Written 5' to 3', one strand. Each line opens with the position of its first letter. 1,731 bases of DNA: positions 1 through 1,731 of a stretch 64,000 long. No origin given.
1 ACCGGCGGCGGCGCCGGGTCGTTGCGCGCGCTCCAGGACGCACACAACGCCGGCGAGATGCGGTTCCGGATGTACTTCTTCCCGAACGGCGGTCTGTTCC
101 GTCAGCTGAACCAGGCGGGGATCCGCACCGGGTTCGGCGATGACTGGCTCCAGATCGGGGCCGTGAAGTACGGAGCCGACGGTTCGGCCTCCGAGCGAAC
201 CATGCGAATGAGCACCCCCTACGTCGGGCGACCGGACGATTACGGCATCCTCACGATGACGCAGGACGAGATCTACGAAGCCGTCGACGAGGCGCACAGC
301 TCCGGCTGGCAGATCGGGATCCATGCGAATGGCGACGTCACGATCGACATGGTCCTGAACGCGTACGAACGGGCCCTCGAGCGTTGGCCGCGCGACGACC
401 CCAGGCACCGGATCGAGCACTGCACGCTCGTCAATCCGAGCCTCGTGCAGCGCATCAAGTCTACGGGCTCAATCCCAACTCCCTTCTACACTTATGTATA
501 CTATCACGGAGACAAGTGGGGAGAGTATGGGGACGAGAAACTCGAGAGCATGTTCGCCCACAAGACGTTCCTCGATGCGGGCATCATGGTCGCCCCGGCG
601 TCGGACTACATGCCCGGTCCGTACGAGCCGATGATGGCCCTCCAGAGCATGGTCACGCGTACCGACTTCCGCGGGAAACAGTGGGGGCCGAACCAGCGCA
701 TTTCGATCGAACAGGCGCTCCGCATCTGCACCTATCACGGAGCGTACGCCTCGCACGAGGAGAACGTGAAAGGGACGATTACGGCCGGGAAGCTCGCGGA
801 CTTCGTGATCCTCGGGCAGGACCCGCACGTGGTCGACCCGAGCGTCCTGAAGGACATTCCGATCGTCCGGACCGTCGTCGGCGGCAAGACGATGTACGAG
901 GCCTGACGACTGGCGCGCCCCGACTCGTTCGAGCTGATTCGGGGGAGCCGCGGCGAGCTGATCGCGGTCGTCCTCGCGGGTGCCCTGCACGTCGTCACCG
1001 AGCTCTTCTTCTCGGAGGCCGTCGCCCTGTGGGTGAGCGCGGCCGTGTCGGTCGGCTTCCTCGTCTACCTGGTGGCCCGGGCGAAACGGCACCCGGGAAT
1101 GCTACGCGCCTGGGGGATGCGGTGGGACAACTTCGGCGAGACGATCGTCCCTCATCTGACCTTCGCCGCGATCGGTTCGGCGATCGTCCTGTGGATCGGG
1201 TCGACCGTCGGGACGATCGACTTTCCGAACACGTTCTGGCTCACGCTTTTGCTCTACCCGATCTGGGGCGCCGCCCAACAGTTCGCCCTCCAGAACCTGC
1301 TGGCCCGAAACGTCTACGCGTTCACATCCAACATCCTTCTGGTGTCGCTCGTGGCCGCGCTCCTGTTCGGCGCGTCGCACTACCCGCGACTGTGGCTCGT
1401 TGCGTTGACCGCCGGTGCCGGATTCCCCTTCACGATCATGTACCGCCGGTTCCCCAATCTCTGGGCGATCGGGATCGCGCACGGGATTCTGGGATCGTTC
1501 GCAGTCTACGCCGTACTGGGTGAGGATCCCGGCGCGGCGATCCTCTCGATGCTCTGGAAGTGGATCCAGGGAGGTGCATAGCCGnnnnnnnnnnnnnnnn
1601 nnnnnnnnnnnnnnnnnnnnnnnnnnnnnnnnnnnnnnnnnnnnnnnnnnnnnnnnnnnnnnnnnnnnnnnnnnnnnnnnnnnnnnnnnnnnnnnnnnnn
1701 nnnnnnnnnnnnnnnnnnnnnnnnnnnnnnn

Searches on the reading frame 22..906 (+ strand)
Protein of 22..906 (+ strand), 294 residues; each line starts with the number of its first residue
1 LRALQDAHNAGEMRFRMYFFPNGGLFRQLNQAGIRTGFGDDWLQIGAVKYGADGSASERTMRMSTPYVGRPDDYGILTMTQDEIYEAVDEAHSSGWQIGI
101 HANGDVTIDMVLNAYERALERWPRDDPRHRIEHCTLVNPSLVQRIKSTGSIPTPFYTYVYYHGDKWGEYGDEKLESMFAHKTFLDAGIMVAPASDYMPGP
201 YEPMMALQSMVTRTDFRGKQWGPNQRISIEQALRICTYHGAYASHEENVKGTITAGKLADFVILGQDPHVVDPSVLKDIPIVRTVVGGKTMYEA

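Call 3: search_protein_families(library=pfam, proteins=[window:22-906:+], max_evalue=1)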
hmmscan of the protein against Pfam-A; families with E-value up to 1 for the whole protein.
window:22-906:+ (294 aa): 2 families
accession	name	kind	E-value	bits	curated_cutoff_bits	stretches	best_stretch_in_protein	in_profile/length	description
PF07969.17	Amidohydro_3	-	4.1e-55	188.6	29.7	1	3-292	191-472/472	Amidohydrolase family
PF01979.26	Amidohydro_1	-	2.5e-14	53.7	25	1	74-290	127-344/345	Amidohydrolase family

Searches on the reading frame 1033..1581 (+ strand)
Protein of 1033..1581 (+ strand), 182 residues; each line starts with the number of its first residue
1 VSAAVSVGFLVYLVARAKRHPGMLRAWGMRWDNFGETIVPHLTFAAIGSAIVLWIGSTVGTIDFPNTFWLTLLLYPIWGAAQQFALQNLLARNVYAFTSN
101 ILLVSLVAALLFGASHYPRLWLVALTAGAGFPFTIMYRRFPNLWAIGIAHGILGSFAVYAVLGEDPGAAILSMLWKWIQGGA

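Call 3: search_protein_families(library=pfam, proteins=[window:1033-1581:+], max_evalue=1)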
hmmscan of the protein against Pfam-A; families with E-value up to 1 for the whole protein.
window:1033-1581:+ (182 aa): 1 family
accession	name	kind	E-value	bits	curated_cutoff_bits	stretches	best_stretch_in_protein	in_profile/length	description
PF02517.21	Rce1-like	-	1.7e-06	28.6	22.4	1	67-153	4-90/93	Type II CAAX prenyl endopeptidase Rce1-like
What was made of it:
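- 1033..1581 (+): CPBP/Rce1-like intramembrane protease gene, 3 nt upstream of A. It is context conserved in close relatives only. PF02517 gives 28.6 bits against a cut-off of 22.4 (call 3).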

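Call 7: search_protein_families(library=ncbifam, proteins=[window:1033-1581:+], max_evalue=1)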
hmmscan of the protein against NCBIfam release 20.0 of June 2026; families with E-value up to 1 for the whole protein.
window:1033-1581:+ (182 aa): 1 family
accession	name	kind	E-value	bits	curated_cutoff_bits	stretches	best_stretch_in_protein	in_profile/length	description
TIGR01411.1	tatAE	subfamily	0.025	14.2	53.9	1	100-117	6-23/47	twin-arginine translocase TatA/TatE family subunit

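Call 8: search_protein_families(library=padloc, proteins=[window:1033-1581:+], max_evalue=1)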
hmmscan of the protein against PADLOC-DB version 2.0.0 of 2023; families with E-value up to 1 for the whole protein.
window:1033-1581:+ (182 aa): 0 families
